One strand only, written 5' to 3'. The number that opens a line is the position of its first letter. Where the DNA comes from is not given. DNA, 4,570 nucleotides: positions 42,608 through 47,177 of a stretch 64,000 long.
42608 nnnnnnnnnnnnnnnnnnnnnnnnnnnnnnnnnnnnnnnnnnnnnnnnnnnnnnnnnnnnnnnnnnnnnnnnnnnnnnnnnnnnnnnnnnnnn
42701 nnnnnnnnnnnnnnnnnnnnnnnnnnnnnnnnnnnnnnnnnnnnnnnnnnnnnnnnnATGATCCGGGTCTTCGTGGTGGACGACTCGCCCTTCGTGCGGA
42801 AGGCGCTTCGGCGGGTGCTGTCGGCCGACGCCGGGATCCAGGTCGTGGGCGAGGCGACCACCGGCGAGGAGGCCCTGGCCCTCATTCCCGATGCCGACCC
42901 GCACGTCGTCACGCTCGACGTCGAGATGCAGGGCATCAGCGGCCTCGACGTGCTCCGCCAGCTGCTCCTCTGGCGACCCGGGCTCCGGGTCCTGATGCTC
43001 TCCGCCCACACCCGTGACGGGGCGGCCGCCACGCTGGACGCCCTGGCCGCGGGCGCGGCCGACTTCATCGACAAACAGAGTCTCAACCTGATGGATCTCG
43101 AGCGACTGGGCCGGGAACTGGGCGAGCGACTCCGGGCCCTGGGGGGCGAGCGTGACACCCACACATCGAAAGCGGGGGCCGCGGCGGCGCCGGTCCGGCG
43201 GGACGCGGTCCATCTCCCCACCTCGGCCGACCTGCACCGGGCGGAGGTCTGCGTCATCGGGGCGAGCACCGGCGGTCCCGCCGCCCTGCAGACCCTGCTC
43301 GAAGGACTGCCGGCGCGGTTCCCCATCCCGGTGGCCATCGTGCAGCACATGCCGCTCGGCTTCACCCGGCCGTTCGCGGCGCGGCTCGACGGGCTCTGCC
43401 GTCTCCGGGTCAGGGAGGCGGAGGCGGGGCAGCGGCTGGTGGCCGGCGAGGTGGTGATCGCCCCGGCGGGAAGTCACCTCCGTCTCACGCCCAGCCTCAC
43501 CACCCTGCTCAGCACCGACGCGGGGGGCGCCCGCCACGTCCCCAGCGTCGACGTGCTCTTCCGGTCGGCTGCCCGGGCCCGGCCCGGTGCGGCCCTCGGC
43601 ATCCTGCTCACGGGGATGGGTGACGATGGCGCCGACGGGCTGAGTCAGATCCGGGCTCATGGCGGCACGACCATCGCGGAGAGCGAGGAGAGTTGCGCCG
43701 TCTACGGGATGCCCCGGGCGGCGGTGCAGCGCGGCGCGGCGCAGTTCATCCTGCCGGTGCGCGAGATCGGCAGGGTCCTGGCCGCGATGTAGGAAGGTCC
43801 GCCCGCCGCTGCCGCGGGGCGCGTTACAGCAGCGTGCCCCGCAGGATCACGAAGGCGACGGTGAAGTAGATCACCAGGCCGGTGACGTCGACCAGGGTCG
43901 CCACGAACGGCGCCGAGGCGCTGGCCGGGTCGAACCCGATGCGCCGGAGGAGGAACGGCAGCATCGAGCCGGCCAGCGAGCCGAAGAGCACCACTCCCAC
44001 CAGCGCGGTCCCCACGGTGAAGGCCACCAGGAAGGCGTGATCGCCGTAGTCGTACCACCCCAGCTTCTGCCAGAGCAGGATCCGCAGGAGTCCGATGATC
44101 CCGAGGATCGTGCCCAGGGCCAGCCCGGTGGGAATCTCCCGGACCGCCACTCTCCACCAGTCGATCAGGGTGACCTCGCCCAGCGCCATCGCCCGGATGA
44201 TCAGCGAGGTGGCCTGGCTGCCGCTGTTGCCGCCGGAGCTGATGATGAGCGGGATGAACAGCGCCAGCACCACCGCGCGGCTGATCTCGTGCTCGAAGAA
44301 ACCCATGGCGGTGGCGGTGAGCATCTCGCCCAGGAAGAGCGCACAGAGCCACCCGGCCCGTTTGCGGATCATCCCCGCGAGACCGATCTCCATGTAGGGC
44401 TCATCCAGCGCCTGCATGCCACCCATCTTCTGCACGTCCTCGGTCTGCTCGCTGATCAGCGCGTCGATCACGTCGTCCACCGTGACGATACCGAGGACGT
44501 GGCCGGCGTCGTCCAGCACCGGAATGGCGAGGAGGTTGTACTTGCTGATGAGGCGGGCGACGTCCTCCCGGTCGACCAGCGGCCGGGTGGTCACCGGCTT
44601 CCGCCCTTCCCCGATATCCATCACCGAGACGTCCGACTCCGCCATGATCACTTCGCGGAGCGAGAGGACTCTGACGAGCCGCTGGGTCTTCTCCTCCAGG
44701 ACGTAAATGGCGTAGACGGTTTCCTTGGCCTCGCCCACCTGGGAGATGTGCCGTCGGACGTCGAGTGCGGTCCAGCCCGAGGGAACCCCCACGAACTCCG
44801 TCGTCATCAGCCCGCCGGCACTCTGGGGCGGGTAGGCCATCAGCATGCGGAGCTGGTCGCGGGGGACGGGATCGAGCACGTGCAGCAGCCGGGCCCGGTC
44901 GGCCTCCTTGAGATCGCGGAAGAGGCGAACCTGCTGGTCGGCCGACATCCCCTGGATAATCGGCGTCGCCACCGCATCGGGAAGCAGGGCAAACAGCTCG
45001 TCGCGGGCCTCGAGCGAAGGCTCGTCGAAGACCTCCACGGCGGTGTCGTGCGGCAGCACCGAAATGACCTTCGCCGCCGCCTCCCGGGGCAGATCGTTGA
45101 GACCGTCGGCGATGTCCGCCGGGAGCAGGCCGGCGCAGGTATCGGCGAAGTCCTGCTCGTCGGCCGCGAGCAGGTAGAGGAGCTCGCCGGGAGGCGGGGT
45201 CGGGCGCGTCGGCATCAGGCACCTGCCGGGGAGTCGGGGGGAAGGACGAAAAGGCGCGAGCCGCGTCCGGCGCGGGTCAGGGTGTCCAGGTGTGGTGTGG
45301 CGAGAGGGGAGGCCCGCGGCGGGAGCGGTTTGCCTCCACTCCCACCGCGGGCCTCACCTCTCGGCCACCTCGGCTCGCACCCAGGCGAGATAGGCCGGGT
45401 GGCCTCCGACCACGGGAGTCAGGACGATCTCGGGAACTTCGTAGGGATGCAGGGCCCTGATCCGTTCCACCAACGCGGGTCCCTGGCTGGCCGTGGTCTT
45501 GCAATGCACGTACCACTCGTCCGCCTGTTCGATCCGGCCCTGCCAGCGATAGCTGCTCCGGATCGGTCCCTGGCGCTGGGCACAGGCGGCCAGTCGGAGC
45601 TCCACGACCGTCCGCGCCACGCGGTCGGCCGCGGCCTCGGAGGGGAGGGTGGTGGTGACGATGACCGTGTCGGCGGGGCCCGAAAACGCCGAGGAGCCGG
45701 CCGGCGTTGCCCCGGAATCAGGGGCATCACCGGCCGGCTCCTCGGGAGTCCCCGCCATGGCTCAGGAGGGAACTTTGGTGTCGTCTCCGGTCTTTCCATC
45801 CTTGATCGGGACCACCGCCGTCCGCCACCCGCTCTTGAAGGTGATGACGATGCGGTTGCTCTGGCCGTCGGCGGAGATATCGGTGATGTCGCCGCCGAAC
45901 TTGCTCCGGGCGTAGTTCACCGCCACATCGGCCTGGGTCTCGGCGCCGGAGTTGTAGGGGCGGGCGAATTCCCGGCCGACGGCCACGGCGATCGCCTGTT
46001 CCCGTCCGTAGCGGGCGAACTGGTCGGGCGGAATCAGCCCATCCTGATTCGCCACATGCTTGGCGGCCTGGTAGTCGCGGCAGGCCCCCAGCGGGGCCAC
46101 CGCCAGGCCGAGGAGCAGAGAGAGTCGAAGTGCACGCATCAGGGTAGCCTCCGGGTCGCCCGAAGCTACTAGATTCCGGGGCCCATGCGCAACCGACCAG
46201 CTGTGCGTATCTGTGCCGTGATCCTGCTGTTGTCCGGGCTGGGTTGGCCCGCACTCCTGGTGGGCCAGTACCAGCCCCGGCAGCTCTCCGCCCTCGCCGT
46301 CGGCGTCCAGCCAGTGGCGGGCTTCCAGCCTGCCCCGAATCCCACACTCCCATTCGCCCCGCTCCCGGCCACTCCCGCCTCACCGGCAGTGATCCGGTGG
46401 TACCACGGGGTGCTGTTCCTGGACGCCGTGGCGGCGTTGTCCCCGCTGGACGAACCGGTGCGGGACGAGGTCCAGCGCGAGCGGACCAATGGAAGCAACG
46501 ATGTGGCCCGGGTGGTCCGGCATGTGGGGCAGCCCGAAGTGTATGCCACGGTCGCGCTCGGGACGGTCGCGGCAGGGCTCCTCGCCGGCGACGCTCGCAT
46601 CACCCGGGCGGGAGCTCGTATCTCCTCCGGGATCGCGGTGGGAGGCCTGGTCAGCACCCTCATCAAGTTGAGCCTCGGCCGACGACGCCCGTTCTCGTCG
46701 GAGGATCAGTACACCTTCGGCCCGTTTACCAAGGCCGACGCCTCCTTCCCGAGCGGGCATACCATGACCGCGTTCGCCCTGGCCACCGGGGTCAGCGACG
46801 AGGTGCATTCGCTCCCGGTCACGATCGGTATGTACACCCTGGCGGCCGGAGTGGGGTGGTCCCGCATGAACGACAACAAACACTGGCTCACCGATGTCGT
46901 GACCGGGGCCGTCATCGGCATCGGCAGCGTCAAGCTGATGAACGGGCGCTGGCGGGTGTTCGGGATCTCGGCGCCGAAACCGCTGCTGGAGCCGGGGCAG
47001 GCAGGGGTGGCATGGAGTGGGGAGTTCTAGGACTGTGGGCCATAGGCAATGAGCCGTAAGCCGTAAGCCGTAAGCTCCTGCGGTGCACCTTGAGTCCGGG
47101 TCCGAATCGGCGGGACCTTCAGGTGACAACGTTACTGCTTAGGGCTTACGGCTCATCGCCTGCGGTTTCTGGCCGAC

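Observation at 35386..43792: Eight-gene Che7/ACF-like chemosensory operon with an embedded 671-aa HEAT-repeat protein and no motility genes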

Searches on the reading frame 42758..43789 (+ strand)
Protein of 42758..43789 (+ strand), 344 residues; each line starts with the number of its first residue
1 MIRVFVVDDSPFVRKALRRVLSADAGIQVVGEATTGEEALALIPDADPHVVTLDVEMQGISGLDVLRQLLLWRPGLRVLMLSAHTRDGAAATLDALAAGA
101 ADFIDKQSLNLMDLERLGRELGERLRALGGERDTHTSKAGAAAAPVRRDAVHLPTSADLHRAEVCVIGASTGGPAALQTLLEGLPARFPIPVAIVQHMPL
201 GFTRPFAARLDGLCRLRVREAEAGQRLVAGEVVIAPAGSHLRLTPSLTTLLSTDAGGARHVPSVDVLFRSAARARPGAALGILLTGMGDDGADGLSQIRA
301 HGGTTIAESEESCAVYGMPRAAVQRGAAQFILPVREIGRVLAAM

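Call 4: search_protein_families(library=pfam, proteins=[window:42758-43789:+], max_evalue=0.01)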
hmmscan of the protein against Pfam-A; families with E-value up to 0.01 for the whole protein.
window:42758-43789:+ (344 aa): 2 families
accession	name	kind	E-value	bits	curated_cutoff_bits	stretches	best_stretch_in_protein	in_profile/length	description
PF01339.22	CheB_methylest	-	2.6e-63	213.3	24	1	166-340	2-173/174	CheB methylesterase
PF00072.30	Response_reg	-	1e-22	80.8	30.2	1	4-107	1-100/111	Response regulator receiver domain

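Call 22: search_protein_families(library=ncbifam, proteins=[window:42758-43789:+], max_evalue=0.001)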
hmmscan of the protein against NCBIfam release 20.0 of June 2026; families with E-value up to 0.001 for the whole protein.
window:42758-43789:+ (344 aa): 68 families (the best 25 are shown)
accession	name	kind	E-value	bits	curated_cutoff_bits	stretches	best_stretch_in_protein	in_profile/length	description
NF001965.0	PRK00742.1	subfamily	9.8e-106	353.9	293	1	2-341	4-349/357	chemotaxis-specific protein-glutamate methyltransferase CheB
NF009206.0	PRK12555.1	subfamily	1.9e-95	319.7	342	1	2-343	1-334/340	chemotaxis-specific protein-glutamate methyltransferase CheB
NF007018.1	PRK09483.1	equivalog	9.7e-21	74.4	280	1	1-108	1-106/217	UvrY/SirA/GacA family response regulator transcription factor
NF007935.0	PRK10651.1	equivalog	3.7e-17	62.2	250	1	3-106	8-109/216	two-component system response regulator NarL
NF052445.1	RespRegMctR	equivalog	5.6e-17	61.8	300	1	2-106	2-104/205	two-component system response regulator MctR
NF007708.0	PRK10403.1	equivalog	9.1e-17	61.2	343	1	3-109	8-112/215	nitrate/nitrite response regulator protein NarP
NF047785.1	respo_reg_MadR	equivalog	3.3e-14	52.7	300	1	2-106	1-106/209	MadR family response regulator transcription factor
NF011896.0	PRK15369.1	equivalog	4.5e-14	52.6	242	1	2-109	4-109/211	two component system response regulator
NF007685.0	PRK10360.1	equivalog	4.8e-14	52.6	258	1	1-107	1-102/196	response regulator transcription factor UhpA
NF008677.0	PRK11697.1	equivalog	9e-13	48.1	246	1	1-69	1-69/238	two-component system response regulator BtsR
NF041367.1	CheY_Halo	equivalog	2.4e-12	47.3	200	1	4-106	1-99/114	chemotaxis protein CheY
TIGR02875.1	spore_0_A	equivalog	4.6e-12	45.7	200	1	2-119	3-116/262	sporulation transcription factor Spo0A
NF006900.1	PRK09390.1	equivalog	2.1e-11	43.7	255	1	3-107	6-106/203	response regulator FixJ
TIGR01818.1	ntrC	equivalog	5.2e-11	42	558.6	1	4-106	1-99/463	nitrogen regulation protein NR(I)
NF008469.0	PRK11361.1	equivalog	7.6e-10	38.1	714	1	3-107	6-106/461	acetoacetate metabolism transcriptional regulator AtoC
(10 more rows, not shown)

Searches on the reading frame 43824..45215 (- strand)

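Call 19: search_protein_families(library=pfam, proteins=[window:43824-45215:-], max_evalue=0.001)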
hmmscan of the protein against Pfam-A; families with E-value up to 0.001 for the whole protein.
window:43824-45215:- (463 aa): 3 families
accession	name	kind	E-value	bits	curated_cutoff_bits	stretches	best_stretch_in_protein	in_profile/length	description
PF01769.21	MgtE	-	2.3e-36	125.2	27.6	1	321-453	1-125/125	Divalent cation transporter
PF03448.22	MgtE_N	-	4e-20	72.7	25.9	1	32-130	3-101/102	MgtE intracellular N domain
PF00571.33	CBS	-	6.2e-12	46.1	24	1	205-254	7-56/57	CBS domain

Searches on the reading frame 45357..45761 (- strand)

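Call 41: search_protein_families(library=pfam, proteins=[window:45357-45761:-], max_evalue=0.00001)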
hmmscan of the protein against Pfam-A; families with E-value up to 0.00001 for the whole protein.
window:45357-45761:- (135 aa): 1 family
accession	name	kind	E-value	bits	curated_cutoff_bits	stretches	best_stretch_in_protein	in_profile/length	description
PF03091.20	CutA1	-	8.8e-34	115.7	22.4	1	34-130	2-98/99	CutA1 divalent ion tolerance protein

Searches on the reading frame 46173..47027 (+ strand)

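Call 41: search_protein_families(library=pfam, proteins=[window:46173-47027:+], max_evalue=0.00001)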
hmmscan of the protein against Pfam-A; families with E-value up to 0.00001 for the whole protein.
window:46173-47027:+ (285 aa): 1 family
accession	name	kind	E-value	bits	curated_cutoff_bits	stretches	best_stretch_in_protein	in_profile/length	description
PF01569.27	PAP2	-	3.7e-22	78.9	27.2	1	151-255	6-120/130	PAP2 superfamily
